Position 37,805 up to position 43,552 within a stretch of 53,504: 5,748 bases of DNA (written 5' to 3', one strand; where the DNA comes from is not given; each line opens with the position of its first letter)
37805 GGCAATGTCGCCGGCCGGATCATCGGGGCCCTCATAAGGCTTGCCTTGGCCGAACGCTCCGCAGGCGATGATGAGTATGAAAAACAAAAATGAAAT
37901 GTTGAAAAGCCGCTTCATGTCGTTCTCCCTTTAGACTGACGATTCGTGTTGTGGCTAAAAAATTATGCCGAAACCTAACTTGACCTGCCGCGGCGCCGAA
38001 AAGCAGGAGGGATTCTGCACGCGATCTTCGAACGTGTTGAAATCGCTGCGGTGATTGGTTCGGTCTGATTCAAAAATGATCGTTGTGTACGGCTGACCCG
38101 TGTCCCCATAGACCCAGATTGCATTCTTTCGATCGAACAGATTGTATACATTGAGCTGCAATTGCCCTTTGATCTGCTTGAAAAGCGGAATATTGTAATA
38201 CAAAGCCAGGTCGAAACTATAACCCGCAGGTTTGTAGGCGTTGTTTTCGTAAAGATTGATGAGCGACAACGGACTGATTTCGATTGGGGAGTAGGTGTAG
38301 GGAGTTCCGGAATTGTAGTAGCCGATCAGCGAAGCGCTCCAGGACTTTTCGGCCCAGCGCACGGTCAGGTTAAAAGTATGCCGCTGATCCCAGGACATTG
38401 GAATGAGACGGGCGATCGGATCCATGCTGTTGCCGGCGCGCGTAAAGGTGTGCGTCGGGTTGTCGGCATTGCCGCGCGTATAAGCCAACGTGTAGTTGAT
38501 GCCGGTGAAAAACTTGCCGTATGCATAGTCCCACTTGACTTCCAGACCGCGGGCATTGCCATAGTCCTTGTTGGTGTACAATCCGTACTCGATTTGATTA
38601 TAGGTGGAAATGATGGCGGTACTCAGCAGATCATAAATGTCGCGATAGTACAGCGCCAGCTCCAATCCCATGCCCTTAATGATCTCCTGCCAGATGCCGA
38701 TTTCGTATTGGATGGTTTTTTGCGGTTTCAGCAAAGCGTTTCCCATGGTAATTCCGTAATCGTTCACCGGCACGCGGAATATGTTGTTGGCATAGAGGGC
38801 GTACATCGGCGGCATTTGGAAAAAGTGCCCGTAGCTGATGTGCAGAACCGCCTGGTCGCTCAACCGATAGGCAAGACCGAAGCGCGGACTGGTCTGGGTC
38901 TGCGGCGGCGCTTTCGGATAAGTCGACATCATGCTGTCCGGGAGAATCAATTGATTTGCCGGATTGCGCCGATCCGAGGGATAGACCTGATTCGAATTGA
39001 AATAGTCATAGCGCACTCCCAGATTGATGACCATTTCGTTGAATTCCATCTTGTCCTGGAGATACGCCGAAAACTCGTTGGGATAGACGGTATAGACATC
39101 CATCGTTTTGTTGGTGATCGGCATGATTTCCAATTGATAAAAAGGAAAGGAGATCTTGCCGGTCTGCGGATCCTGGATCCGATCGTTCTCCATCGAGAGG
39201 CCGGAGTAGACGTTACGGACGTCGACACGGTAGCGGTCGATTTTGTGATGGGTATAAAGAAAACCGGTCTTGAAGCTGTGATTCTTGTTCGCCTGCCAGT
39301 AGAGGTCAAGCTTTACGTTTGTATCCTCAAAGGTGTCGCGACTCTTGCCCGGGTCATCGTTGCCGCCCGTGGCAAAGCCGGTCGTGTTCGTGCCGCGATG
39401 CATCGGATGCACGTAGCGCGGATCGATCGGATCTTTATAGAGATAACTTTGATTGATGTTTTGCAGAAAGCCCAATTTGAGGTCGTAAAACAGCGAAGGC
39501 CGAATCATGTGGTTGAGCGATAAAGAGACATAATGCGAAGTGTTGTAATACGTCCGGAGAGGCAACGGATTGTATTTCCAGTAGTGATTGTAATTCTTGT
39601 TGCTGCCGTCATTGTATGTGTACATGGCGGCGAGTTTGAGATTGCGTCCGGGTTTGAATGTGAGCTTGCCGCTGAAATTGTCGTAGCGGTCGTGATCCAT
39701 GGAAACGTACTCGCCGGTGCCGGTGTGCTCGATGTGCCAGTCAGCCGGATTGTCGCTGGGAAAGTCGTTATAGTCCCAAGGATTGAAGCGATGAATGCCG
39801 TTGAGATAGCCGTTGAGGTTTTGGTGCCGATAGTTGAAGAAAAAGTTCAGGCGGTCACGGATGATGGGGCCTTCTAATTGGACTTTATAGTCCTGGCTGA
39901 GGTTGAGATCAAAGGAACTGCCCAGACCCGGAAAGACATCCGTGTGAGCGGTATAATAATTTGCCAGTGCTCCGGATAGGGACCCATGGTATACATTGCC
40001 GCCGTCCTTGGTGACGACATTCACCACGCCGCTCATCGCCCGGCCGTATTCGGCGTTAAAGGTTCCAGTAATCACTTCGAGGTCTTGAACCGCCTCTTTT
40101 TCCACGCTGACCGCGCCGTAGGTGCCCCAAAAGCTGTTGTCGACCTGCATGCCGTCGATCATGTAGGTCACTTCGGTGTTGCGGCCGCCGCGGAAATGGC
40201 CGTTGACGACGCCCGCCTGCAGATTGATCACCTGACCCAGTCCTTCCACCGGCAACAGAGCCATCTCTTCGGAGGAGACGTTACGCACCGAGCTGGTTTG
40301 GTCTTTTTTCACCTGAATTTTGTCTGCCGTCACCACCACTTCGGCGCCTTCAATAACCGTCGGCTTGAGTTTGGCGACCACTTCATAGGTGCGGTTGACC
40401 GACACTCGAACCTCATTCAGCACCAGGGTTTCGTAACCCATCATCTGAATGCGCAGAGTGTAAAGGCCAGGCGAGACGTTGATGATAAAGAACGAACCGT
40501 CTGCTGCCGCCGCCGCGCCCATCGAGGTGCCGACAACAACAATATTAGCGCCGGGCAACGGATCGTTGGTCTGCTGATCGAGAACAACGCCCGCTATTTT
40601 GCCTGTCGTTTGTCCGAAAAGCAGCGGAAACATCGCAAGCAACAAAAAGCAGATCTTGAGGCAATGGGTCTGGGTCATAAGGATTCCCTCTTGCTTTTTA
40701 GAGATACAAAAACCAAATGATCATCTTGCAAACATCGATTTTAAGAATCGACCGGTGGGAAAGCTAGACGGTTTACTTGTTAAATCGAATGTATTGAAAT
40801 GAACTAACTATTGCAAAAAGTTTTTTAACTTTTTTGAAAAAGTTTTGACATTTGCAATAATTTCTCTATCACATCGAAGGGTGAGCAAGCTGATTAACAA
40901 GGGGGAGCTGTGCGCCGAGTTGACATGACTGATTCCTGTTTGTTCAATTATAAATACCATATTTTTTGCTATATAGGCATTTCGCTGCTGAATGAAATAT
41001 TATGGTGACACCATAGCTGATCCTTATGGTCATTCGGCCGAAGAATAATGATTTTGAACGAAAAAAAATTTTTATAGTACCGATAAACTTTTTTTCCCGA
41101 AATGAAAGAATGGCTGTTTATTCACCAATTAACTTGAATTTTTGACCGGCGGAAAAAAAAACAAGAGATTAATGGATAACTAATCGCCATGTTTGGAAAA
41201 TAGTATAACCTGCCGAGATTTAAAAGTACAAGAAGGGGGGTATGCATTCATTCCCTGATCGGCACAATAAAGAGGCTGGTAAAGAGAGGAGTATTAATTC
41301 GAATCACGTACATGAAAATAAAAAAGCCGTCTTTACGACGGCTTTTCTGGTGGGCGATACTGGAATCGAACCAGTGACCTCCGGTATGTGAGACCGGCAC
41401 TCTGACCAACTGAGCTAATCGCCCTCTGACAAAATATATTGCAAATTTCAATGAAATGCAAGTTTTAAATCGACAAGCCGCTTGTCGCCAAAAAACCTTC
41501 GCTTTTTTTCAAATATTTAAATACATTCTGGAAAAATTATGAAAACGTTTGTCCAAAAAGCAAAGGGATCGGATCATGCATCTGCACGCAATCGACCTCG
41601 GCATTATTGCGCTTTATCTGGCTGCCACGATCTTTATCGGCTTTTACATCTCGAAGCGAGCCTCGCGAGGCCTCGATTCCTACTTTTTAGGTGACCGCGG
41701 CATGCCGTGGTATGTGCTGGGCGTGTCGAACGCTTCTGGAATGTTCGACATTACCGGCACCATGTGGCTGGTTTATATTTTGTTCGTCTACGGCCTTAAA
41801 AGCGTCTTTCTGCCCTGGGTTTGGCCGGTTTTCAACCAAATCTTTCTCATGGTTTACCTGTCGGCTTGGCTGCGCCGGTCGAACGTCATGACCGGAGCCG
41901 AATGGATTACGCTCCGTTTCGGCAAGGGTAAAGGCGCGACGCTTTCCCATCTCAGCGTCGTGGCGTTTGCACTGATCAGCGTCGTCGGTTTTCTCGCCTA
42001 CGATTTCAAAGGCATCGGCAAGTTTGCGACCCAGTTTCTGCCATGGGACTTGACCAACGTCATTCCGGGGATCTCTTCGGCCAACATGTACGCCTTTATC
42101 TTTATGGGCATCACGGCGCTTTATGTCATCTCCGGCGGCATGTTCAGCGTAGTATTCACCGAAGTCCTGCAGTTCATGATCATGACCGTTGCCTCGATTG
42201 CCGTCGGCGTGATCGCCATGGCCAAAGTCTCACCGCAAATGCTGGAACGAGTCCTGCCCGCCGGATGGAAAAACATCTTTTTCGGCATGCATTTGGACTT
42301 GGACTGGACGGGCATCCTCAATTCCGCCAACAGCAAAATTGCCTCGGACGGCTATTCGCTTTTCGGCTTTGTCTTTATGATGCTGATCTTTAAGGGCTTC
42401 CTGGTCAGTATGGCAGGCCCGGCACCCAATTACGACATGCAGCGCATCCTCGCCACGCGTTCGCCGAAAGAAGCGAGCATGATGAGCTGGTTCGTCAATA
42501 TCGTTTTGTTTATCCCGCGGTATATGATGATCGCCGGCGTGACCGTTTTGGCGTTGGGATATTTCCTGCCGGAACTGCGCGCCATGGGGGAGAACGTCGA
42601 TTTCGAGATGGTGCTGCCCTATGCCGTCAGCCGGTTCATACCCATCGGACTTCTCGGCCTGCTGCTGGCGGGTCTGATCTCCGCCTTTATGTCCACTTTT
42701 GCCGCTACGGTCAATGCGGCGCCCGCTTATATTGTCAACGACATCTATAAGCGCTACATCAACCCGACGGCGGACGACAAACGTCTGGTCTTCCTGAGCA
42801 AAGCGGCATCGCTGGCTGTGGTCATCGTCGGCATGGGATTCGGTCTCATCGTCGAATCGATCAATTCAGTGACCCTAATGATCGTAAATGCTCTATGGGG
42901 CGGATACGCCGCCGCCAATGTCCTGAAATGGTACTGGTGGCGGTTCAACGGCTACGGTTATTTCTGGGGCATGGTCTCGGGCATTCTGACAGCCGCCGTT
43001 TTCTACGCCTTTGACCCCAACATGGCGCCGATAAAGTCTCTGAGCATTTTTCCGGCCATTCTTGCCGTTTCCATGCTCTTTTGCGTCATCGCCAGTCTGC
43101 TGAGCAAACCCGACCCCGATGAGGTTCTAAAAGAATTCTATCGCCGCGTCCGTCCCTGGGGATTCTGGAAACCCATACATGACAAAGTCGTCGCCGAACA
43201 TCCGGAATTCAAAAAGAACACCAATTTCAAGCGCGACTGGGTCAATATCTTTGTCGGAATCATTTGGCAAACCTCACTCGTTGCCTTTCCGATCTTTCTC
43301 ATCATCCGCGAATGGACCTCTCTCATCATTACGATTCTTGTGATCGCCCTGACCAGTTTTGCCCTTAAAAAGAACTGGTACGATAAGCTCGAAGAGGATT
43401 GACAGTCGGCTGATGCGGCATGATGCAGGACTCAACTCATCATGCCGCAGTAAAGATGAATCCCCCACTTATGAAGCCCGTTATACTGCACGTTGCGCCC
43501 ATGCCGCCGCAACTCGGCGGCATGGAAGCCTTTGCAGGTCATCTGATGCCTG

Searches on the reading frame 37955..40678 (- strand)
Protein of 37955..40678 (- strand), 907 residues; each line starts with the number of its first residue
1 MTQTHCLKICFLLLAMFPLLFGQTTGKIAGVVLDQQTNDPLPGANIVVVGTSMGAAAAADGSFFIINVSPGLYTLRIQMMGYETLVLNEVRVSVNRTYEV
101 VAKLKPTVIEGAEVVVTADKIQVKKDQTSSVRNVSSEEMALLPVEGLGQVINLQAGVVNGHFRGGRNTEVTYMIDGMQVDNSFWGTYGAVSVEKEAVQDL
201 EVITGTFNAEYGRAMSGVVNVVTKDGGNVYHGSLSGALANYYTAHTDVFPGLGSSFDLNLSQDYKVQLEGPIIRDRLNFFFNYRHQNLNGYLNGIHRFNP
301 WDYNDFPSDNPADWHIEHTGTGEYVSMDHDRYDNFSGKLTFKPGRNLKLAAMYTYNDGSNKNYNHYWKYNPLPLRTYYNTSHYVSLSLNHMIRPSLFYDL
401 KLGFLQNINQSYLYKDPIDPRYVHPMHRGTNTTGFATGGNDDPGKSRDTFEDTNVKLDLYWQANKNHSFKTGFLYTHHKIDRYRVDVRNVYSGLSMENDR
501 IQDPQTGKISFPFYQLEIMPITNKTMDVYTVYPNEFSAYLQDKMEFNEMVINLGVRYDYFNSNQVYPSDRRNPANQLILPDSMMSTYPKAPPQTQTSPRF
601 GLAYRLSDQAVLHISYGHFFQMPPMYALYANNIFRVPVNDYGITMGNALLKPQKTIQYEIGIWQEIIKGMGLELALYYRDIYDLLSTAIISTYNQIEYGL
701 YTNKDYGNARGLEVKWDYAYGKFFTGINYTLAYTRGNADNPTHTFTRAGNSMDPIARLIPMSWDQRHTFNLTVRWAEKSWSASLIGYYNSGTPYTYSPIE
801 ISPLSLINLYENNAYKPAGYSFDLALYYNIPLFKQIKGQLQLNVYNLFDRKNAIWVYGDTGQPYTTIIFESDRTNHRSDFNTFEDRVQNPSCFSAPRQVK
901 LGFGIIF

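Call 64: search_protein_families(library=pfam, proteins=[window:37955-40678:-], max_evalue=0.00001)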
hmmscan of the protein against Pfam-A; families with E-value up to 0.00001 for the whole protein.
window:37955-40678:- (907 aa): 5 families
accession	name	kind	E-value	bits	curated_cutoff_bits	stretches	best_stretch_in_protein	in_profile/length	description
PF00593.30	TonB_dep_Rec_b-barrel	-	1.5e-33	117.8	27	1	431-847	40-436/436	TonB dependent receptor-like, beta-barrel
PF25183.1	OMP_b-brl_4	-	4.9e-23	81.9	30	1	329-631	151-475/838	Outer membrane beta barrel domain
PF13715.12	CarbopepD_reg_2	-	2.9e-17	62.9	32.2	1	28-116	1-88/88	CarboxypepD_reg-like domain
PF13620.12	CarboxypepD_reg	-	3e-14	53.6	32.3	1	28-104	2-81/82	Carboxypeptidase regulatory-like domain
PF07715.20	Plug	-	5.1e-07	30.6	23.9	1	124-218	2-107/107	TonB-dependent Receptor Plug Domain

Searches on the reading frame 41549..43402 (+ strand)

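Call 64: search_protein_families(library=pfam, proteins=[window:41549-43402:+], max_evalue=0.00001)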
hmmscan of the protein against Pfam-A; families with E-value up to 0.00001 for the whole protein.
window:41549-43402:+ (617 aa): 1 family
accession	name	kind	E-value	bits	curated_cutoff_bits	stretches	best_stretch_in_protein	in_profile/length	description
PF00474.23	SSF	-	7e-30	104.6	22.8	1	45-478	1-406/406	Sodium:solute symporter family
